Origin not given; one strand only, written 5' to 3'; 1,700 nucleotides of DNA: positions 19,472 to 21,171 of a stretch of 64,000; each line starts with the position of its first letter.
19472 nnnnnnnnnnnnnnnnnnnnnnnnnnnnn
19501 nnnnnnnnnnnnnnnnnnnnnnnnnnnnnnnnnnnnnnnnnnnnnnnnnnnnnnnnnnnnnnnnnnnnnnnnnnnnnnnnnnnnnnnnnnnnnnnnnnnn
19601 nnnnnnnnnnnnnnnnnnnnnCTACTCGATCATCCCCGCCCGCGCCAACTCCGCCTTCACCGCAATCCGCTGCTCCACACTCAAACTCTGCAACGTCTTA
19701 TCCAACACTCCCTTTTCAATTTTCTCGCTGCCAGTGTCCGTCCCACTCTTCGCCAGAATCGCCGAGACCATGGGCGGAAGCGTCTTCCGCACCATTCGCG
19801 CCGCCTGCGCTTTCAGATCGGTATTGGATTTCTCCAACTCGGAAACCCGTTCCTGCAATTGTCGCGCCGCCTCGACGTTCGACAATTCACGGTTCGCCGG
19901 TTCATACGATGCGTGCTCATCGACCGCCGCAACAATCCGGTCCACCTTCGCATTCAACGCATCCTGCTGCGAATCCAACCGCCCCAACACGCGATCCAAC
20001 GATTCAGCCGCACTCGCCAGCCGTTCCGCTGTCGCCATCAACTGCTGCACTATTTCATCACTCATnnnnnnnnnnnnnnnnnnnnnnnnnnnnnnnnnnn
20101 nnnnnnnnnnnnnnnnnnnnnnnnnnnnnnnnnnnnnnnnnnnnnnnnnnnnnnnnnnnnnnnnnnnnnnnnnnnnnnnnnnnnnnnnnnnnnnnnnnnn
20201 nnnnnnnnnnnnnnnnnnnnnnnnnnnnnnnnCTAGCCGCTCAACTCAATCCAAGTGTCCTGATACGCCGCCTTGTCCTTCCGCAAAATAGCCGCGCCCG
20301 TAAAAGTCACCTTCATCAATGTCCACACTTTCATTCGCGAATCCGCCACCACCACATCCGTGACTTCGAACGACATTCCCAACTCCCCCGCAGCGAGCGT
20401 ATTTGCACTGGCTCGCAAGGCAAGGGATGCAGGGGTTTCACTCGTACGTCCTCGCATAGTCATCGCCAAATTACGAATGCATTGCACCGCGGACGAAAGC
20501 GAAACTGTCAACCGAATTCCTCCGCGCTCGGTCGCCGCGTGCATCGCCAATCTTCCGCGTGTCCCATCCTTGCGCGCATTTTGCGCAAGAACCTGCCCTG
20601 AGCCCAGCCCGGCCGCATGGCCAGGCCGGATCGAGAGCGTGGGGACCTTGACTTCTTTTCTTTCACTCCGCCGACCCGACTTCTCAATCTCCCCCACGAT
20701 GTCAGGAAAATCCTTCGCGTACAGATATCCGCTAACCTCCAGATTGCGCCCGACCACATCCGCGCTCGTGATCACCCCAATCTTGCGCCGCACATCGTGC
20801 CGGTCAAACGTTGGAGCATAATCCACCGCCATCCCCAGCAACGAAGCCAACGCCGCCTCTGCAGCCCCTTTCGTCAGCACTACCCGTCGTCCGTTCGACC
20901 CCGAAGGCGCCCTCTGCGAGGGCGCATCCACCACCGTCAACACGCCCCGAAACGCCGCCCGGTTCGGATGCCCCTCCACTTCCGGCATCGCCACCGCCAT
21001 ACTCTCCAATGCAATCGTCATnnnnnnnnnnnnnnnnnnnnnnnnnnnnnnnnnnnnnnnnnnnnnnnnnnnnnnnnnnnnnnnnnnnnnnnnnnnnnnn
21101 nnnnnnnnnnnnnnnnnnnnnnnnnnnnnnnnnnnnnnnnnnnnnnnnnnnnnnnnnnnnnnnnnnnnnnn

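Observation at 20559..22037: The same repeat families sit in frame inside the portal and protease-like genes of the phage cluster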

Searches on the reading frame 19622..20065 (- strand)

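Call 5: search_protein_families(library=pfam, proteins=[window:19622-20065:-], max_evalue=0.01)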
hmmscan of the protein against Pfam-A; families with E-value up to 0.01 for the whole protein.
window:19622-20065:- (147 aa): 2 families
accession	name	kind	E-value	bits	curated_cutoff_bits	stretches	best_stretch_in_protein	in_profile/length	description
PF09728.14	Taxilin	-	0.0063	16.2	30.3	1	5-94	136-218/302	Myosin-like coiled-coil protein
PF06005.17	ZapB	-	0.009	16.9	31.5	0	64-91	17-44/71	Cell division protein ZapB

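Call 6: search_protein_families(library=phrogs, proteins=[window:19622-20065:-], max_evalue=0.01)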
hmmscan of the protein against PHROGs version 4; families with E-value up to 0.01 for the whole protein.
window:19622-20065:- (147 aa): 2 families
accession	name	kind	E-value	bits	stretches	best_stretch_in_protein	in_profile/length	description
phrog_5975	-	unknown function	0.0028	18.4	0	10-137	43-170/182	-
phrog_17155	-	unknown function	0.0091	16.8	1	12-96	122-205/277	-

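Call 69: search_protein_families(library=padloc, proteins=[window:19622-20065:-], max_evalue=0.01)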
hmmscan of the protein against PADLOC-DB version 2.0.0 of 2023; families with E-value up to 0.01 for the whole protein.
window:19622-20065:- (147 aa): 3 families
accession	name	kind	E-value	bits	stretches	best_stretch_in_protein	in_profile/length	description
PDLC03863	LmuB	-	0.0003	17.6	1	6-90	357-442/610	-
PDLC00598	ZorA1|ZorA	-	0.004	13.6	1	3-50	525-572/663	MotA/ExbB/TolQ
PDLC03868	LmuB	-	0.0063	12.8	1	7-91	379-464/1035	-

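Call 70: search_protein_families(library=ncbifam, proteins=[window:19622-20065:-], max_evalue=0.01)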
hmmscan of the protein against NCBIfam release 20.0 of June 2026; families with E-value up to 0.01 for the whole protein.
window:19622-20065:- (147 aa): 1 family
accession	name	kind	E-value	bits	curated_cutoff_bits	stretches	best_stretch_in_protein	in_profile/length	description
NF043058.1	T4SS_LegC2C7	subfamily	0.0019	17.2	350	1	6-134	145-286/348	LegC2/C7 family Dot/Icm T4SS effector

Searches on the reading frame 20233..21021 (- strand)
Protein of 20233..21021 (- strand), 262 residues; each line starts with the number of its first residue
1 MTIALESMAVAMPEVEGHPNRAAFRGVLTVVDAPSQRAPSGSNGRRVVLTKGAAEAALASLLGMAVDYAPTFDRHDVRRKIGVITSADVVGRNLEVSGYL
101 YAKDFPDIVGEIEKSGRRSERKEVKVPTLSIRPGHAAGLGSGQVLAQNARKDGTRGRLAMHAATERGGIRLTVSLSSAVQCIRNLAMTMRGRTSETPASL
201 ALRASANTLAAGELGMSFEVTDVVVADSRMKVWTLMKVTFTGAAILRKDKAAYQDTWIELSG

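Call 5: search_protein_families(library=pfam, proteins=[window:20233-21021:-], max_evalue=0.01)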
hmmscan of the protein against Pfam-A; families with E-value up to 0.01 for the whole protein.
window:20233-21021:- (262 aa): 0 families

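Call 6: search_protein_families(library=phrogs, proteins=[window:20233-21021:-], max_evalue=0.01)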
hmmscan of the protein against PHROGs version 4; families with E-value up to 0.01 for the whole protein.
window:20233-21021:- (262 aa): 0 families

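Call 59: find_homologous_proteins(query=window:20233-21021:-, max_evalue=0.00001)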
Query window:20233-21021:- (262 aa): 3781 proteins with E <= 0.00001 among 8000 candidates; the best 120 are listed.
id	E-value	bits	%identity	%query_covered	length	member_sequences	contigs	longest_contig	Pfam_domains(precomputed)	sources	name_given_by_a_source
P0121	5.8e-162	555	100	100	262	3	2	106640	-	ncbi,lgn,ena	-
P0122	1.8e-123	429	80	100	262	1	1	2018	-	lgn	-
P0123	5.0e-122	424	81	100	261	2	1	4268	-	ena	-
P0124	2.7e-121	422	80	100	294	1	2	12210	-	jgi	jgi:hypothetical protein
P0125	1.8e-118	412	80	100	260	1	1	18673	-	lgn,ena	-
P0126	8.5e-111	387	75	100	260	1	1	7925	-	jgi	jgi:hypothetical protein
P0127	2.9e-110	385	77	99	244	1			-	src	-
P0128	1.7e-109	383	76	100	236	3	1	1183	-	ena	-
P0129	3.4e-106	372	74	100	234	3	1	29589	-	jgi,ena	-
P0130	4.0e-103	362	73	100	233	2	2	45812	-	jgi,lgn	-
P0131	1.1e-102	361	71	100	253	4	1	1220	-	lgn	-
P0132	1.3e-100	354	69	100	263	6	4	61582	-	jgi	jgi:hypothetical protein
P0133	4.4e-100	352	69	100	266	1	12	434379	-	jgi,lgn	-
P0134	6.0e-97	342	69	100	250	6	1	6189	-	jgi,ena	jgi:hypothetical protein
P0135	1.9e-95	337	69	100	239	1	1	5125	-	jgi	jgi:hypothetical protein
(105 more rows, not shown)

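Call 68: predict_structure(alignment_id=A5)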
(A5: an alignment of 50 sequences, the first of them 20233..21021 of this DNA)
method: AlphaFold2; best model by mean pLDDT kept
length: 262 residues; sequences in the alignment: 50
mean_pLDDT: 36.1   pTM: 0.22
mean pLDDT of the five models: 36.1, 36.0, 35.0, 33.1, 32.5
residues with pLDDT >= 90: 0; 70-90: 0; 50-70: 14; < 50: 248
segments of 3 or more residues with pLDDT < 50: 1-100, 102-109, 111-225, 230-246, 258-262
pLDDT, mean of each block of 10 residues (from residue 1): 23 28 25 31 36 43 32 34 40 40 47 42 28 27 29 31 31 40 41 35 27 43 50 41 45 49 33
secondary structure, 60 per line:
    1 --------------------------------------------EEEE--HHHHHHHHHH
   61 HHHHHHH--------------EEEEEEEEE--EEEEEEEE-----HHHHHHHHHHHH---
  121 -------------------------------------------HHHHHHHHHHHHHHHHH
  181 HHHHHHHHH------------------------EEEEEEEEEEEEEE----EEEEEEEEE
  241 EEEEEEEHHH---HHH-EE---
elements in order: E45-48 H51-67 E82-90 E93-100 H106-117 H164-189 E214-227 E232-247
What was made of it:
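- On HK97-type prohead protease (Peptidase S78/U35): No usable model (call 68).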

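Call 69: search_protein_families(library=padloc, proteins=[window:20233-21021:-], max_evalue=0.01)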
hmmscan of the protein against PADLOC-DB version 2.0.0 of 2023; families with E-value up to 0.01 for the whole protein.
window:20233-21021:- (262 aa): 0 families

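Call 70: search_protein_families(library=ncbifam, proteins=[window:20233-21021:-], max_evalue=0.01)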
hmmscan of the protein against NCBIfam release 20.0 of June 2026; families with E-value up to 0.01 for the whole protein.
window:20233-21021:- (262 aa): 0 families
